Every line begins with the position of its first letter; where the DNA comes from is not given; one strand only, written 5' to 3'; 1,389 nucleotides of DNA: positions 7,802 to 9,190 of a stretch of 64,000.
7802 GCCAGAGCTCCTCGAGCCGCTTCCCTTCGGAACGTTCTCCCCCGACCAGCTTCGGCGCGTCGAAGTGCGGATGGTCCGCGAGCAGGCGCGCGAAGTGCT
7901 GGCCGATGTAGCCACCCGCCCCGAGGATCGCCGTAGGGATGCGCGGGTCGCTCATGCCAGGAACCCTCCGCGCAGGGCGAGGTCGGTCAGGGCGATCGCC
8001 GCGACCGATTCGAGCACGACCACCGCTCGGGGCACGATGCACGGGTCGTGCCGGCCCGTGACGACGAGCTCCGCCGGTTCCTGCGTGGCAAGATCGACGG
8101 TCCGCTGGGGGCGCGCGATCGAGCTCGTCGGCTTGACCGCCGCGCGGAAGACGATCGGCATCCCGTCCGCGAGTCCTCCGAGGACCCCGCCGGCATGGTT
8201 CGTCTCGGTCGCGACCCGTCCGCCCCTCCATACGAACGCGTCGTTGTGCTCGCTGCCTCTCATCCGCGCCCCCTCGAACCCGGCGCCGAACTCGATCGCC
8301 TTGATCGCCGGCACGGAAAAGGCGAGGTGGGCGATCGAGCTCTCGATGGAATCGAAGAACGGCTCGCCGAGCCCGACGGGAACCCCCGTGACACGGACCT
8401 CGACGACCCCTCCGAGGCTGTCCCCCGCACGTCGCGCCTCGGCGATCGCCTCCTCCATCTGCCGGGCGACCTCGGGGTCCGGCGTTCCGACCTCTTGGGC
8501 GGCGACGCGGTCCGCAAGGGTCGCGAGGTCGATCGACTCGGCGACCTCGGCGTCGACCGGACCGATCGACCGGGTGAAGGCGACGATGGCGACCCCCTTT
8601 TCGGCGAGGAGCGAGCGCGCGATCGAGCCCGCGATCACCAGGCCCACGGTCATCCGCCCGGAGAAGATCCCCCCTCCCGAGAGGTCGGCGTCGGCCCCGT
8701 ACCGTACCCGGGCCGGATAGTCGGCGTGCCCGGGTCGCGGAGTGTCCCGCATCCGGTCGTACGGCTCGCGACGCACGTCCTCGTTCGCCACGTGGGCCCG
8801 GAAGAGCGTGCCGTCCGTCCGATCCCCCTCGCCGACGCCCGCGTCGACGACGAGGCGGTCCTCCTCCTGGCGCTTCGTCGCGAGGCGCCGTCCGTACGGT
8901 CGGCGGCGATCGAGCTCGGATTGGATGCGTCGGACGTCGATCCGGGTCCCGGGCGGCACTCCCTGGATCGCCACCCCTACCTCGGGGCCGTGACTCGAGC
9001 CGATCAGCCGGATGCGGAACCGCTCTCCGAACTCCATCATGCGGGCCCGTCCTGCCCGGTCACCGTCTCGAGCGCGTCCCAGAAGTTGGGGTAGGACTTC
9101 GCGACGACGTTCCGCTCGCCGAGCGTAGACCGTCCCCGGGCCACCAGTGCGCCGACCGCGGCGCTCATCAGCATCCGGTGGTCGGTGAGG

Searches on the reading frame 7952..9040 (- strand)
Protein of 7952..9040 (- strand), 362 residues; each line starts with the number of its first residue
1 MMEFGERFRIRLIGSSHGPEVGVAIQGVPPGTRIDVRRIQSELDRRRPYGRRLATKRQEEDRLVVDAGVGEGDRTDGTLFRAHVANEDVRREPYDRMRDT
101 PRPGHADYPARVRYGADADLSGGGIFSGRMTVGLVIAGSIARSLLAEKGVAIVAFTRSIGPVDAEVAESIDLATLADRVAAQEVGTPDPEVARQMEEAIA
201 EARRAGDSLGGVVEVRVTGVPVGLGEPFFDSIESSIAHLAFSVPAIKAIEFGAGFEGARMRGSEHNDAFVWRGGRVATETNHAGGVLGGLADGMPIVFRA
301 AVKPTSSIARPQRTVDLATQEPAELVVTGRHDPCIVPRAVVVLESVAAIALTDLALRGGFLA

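Call 41: search_protein_families(library=pfam, proteins=[window:7952-9040:-], max_evalue=0.00001)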
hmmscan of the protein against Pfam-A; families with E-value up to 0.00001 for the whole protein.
window:7952-9040:- (362 aa): 1 family
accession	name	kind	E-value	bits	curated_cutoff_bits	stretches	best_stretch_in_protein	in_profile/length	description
PF01264.26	Chorismate_synt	-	6e-118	393.7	27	1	8-356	1-327/327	Chorismate synthase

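Call 43: find_related_loci(query=window:7952-9040:-, collection=genome_contigs, flank=1000)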
Query window:7952-9040:- (362 aa) in genome_contigs; peptide patterns used: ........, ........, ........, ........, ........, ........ (x = any residue, [..] = any of these).
599 stretches matched a pattern (row limit reached: there are more); 355 encode a relative of the query (tblastn E <= 1e-3); the best 80 are kept; 80 distinct loci.
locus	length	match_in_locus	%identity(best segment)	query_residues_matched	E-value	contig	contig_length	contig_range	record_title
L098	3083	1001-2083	73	1-362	2e-174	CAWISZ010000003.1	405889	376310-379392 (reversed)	MAG: uncultured Thermoplasmata archaeon isolate MFD09222.bin.1.49 genome assembly, contig: contig_45058, whole genome sh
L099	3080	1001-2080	73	1-361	1e-174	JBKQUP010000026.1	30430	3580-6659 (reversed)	MAG: Thermoplasmata archaeon isolate SEr2D2E2F__bin_159 SEr2D2E2F_000000208292, whole genome shotgun sequence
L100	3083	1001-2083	72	1-362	5e-173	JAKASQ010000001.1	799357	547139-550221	MAG: Thermoplasmata archaeon isolate YP1.bin63 NODE_5_length_799357_cov_57.063534, whole genome shotgun sequence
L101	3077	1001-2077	75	1-361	6e-173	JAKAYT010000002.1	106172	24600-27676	MAG: Thermoplasmata archaeon isolate YS5.bin51 NODE_69_length_106172_cov_3.873205, whole genome shotgun sequence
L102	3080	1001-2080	72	1-361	3e-171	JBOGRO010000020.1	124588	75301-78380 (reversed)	MAG: Thermoplasmata archaeon isolate TC-S_metawrap_bin.78 k127_2583497, whole genome shotgun sequence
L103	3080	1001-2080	74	1-361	3e-169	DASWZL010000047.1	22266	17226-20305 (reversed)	MAG TPA_asm: Thermoplasmata archaeon isolate SMAG_U3737 k141_69646, whole genome shotgun sequence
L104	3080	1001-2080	75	1-361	3e-169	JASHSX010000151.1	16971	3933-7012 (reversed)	MAG: Thermoplasmata archaeon isolate JOPF138 JOPF_A14C_contig_130271, whole genome shotgun sequence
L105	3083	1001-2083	72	1-362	8e-169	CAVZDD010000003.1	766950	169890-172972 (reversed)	MAG: uncultured Thermoplasmata archaeon isolate MFD09222.bin.1.10 genome assembly, contig: contig_54220, whole genome sh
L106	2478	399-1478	72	1-361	4e-173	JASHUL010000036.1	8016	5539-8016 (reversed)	MAG: Thermoplasmata archaeon isolate JOPF178 JOPF_A141_contig_20424, whole genome shotgun sequence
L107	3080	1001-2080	71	1-361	2e-167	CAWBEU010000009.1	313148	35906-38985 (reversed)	MAG: uncultured Thermoplasmata archaeon isolate MFD09222.bin.2.157 genome assembly, contig: contig_68777, whole genome s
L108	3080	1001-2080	71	1-361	4e-167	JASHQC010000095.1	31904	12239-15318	MAG: Thermoplasmata archaeon isolate JOPF065 JOPF_A102_contig_112980, whole genome shotgun sequence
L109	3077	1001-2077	75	1-361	1e-166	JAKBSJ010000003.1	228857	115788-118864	MAG: Thermoplasmata archaeon isolate YP1.bin82 NODE_51_length_228857_cov_18.093376, whole genome shotgun sequence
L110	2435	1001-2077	72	2-361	6e-171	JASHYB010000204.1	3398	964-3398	MAG: Thermoplasmata archaeon isolate JOPF272 JOPF_N14C_contig_303448, whole genome shotgun sequence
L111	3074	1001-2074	72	2-361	2e-164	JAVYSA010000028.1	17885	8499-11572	MAG: Thermoplasmata archaeon isolate DRTY-16_202007_bins_23 DRTY-16_202007_bins_23_scaffold_28, whole genome shotgun seq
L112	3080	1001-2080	73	1-361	1e-164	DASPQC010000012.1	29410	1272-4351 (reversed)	MAG TPA_asm: Thermoplasmata archaeon isolate SMAG_U12189 k141_2906923, whole genome shotgun sequence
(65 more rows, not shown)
